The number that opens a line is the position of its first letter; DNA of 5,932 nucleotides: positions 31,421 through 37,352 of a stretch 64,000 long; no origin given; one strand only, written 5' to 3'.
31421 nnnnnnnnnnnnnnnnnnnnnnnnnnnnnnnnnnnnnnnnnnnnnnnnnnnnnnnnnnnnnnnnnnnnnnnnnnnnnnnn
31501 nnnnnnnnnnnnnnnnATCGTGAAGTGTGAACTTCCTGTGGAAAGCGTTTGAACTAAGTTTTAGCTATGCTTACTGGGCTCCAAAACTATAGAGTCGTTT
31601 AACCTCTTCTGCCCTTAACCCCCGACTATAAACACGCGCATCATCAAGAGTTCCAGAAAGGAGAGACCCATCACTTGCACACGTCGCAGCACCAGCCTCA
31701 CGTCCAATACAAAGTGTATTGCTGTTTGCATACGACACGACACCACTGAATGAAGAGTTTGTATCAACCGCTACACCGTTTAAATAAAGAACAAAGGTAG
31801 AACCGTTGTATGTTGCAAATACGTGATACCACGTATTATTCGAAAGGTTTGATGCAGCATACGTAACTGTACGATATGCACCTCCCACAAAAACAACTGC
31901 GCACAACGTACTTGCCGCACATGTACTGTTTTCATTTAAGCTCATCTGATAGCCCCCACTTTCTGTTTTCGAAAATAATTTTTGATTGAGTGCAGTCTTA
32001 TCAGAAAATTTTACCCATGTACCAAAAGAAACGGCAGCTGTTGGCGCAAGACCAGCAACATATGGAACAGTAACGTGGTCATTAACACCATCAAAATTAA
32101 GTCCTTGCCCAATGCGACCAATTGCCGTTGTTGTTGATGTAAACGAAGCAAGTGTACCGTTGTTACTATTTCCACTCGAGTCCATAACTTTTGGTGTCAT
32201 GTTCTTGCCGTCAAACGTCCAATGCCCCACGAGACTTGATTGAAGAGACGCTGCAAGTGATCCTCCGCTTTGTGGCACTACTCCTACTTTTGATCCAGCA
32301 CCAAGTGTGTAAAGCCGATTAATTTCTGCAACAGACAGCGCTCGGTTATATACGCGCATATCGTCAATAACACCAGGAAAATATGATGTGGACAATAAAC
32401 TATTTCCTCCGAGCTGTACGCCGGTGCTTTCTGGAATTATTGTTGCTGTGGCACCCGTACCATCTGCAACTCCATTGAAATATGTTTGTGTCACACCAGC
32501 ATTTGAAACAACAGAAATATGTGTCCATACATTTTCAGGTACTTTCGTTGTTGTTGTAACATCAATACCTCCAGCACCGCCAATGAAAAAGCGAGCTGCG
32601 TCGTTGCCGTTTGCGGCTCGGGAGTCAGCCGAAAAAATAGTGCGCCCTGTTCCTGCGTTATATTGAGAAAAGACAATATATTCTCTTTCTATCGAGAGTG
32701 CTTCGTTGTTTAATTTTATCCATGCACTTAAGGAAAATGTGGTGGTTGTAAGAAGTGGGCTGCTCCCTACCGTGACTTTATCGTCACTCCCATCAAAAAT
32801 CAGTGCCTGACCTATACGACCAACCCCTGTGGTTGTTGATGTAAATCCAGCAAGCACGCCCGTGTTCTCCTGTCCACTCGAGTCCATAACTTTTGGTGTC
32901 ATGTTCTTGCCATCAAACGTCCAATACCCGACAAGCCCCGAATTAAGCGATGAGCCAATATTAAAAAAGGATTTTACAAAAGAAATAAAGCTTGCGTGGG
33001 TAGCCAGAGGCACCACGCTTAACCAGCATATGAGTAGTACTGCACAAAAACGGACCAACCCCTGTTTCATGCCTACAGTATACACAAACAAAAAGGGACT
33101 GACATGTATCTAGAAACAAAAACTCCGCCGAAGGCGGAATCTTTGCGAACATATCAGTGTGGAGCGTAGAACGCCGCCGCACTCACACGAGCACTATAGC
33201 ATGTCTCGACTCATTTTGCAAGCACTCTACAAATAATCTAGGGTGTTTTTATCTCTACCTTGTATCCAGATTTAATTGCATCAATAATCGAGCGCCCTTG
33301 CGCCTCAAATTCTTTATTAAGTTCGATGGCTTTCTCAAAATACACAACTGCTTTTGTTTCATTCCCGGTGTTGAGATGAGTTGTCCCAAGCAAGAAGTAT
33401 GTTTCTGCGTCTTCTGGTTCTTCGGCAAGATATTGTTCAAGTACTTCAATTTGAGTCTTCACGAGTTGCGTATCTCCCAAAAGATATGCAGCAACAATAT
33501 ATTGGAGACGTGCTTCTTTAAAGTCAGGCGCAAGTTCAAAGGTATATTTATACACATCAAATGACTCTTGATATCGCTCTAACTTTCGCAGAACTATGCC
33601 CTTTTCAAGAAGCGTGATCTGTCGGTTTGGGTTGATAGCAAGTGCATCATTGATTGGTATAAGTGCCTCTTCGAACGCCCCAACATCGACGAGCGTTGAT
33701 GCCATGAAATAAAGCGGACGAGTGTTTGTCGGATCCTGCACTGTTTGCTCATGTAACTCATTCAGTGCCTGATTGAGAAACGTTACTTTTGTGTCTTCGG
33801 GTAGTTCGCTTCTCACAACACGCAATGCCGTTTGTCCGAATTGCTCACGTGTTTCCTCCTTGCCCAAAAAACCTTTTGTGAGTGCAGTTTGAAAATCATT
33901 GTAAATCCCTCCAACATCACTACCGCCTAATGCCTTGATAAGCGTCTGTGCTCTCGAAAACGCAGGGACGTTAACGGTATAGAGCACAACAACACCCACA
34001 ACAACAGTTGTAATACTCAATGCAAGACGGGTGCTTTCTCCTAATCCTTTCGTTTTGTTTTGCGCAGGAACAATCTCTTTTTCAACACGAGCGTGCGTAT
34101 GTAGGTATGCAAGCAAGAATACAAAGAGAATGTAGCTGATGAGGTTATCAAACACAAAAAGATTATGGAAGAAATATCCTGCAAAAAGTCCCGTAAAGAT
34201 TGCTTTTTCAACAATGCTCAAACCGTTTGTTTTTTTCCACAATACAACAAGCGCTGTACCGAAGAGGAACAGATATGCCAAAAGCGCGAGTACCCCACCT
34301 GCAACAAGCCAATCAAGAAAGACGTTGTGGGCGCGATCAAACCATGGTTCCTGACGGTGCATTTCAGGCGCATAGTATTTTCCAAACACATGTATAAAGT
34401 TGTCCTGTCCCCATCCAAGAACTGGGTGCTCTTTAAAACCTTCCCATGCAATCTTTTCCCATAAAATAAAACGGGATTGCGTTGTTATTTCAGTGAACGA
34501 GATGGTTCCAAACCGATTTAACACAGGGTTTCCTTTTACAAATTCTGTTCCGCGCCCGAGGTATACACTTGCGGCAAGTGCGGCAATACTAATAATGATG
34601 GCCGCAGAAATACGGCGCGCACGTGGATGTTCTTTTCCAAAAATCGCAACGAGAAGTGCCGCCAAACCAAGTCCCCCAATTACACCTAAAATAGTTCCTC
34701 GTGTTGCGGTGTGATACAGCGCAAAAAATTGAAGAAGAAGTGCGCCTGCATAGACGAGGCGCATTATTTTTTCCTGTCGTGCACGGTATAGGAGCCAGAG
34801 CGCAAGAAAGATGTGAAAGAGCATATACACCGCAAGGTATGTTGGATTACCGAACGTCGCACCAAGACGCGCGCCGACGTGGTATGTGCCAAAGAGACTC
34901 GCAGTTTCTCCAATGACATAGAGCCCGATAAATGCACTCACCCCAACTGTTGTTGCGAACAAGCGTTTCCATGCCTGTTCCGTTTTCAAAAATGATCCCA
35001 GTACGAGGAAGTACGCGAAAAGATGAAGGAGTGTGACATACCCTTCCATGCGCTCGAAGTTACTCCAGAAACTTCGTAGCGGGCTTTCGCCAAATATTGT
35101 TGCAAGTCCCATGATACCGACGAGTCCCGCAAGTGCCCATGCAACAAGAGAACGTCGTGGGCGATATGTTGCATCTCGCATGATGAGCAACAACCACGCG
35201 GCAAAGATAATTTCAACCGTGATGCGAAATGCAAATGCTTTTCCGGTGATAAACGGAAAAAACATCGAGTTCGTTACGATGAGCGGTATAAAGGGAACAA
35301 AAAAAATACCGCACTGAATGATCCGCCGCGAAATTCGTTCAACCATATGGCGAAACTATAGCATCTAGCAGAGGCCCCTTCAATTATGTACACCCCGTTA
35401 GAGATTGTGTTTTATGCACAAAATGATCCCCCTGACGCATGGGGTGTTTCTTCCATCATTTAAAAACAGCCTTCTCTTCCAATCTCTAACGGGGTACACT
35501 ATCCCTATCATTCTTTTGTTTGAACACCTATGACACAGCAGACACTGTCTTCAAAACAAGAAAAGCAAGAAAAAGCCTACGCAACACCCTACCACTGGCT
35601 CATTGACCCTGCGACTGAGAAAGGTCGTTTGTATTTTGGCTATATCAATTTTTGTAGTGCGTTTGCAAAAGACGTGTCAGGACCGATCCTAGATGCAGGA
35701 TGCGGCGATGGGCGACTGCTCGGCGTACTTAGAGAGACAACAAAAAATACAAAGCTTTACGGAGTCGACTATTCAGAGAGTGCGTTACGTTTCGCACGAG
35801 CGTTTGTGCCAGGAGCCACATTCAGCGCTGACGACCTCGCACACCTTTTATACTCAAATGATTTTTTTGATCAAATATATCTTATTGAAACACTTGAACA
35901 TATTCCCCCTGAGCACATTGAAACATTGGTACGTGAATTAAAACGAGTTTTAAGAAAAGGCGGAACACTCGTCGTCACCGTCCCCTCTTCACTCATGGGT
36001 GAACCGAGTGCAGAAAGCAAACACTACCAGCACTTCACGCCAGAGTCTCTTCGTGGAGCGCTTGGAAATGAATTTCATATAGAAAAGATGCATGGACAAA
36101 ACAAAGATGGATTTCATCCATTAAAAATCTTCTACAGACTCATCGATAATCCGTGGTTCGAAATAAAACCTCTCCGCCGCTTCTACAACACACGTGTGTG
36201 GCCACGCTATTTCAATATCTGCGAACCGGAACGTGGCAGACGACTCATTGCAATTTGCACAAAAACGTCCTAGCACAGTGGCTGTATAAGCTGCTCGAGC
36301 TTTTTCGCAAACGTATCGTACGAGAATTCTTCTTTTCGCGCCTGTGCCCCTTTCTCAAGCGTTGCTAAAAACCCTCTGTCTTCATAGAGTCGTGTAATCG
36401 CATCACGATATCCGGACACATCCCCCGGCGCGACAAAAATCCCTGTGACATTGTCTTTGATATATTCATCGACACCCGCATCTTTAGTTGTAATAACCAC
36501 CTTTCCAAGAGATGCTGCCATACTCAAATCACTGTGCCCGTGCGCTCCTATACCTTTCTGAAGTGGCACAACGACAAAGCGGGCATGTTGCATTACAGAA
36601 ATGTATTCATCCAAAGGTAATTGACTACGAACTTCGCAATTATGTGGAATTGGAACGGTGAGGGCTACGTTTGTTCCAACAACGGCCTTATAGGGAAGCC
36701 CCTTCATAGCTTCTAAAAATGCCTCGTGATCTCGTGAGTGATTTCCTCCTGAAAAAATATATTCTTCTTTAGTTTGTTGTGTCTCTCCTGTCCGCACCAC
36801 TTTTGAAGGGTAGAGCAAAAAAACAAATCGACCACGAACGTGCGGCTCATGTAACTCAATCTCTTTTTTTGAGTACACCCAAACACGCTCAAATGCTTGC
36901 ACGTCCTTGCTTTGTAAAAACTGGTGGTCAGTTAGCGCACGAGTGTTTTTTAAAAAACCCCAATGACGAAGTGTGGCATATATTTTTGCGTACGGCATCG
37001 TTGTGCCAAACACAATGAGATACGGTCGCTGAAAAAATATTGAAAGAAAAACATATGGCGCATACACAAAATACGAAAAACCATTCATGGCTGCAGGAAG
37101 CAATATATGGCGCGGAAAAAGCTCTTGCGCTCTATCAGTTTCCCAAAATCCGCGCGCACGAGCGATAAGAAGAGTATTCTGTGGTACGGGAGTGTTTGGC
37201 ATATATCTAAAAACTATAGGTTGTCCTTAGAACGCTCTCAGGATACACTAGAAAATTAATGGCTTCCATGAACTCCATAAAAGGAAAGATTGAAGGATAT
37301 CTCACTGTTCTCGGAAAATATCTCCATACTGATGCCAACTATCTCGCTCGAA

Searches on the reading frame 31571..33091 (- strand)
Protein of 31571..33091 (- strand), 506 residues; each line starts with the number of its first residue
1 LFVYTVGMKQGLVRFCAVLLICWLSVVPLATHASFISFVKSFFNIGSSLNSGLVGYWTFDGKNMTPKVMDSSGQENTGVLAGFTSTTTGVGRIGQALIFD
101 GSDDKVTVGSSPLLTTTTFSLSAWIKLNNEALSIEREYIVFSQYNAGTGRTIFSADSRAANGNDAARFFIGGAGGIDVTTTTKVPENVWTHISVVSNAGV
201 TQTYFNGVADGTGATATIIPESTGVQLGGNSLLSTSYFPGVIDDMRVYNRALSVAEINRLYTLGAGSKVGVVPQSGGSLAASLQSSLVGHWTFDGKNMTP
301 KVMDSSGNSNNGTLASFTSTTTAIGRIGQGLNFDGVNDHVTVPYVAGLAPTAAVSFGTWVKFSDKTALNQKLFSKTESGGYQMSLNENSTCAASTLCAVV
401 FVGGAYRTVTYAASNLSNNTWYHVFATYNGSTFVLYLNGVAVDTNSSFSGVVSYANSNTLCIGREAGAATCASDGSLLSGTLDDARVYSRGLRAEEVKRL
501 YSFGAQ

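Call 39: search_protein_families(library=pfam, proteins=[window:31571-33091:-], max_evalue=0.001)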
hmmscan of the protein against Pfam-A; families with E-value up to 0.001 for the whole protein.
window:31571-33091:- (506 aa): 3 families
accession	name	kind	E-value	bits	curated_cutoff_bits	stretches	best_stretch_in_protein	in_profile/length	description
PF13385.13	Laminin_G_3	-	1.1e-49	168.9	27.6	2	100-258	1-151/151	Concanavalin A-like lectin/glucanases superfamily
PF07953.20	Toxin_R_bind_N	-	0.00045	20.4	23.8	0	303-446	5-152/191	Clostridium neurotoxin, N-terminal receptor binding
PF00054.30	Laminin_G_1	-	0.00092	19.9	24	0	405-450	39-85/131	Laminin G domain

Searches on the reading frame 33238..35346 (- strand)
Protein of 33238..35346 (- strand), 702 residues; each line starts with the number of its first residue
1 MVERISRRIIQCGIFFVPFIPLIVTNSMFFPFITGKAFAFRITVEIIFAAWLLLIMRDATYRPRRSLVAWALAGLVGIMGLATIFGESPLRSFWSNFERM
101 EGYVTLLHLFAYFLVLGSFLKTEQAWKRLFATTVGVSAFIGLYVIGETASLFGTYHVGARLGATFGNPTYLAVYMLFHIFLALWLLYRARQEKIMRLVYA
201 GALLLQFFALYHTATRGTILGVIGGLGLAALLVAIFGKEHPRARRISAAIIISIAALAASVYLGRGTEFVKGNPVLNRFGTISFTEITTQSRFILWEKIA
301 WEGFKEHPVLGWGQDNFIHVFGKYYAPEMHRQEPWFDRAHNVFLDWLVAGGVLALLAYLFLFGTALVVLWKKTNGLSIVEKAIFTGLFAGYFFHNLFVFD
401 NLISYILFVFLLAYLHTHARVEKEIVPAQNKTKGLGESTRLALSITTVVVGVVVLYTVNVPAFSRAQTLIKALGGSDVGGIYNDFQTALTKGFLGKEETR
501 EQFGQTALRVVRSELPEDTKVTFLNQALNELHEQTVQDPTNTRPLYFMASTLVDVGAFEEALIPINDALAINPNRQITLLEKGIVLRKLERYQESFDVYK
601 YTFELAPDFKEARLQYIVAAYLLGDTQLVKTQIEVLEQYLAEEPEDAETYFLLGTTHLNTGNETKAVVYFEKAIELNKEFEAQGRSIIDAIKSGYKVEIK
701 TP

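Call 39: search_protein_families(library=pfam, proteins=[window:33238-35346:-], max_evalue=0.001)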
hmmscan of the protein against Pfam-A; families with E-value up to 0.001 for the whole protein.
window:33238-35346:- (702 aa): 11 families
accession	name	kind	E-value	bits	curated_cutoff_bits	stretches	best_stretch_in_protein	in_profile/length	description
PF04932.20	Wzy_C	-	3.7e-20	72.7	31.7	1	202-359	2-149/149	O-Antigen ligase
PF00515.34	TPR_1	-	6e-10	39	27.8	1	647-679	1-33/34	Tetratricopeptide repeat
PF07719.23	TPR_2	-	1.9e-09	37.4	27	1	647-679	1-33/34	Tetratricopeptide repeat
PF14559.12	TPR_19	-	2.6e-09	37.7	25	0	633-677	11-55/68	Tetratricopeptide repeat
PF13181.12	TPR_8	-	7.8e-09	35.5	25.7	1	647-679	1-33/34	Tetratricopeptide repeat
PF13424.12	TPR_12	-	2.6e-08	34.4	30.1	0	634-678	31-76/77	Tetratricopeptide repeat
PF23914.1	TPR_CcmH_CycH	-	8.6e-08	32.6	42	1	585-676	59-150/158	Cytochrome c-type biogenesis protein H TPR domain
PF13431.12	TPR_17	-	7.5e-07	29.4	24.4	0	636-666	2-32/34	Tetratricopeptide repeat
PF13428.12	TPR_14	-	3e-06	27.8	23.5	0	619-654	7-42/44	Tetratricopeptide repeat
PF13432.12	TPR_16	-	1.6e-05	25.7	32.7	0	634-675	18-59/65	Tetratricopeptide repeat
PF12895.13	ANAPC3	-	4.6e-05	24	27.2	0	626-677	2-52/82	Anaphase-promoting complex, cyclosome, subunit 3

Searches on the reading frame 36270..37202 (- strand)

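Call 42: search_protein_families(library=pfam, proteins=[window:36270-37202:-], max_evalue=0.0001)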
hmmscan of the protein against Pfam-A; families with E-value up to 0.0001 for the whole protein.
window:36270-37202:- (310 aa): 2 families
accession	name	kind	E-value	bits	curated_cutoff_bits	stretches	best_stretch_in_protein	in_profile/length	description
PF00534.26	Glycos_transf_1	-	5.1e-10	39.6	26.4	1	180-287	66-170/172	Glycosyl transferases group 1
PF13692.12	Glyco_trans_1_4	-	2.7e-08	34.6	27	1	189-275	61-142/142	Glycosyl transferases group 1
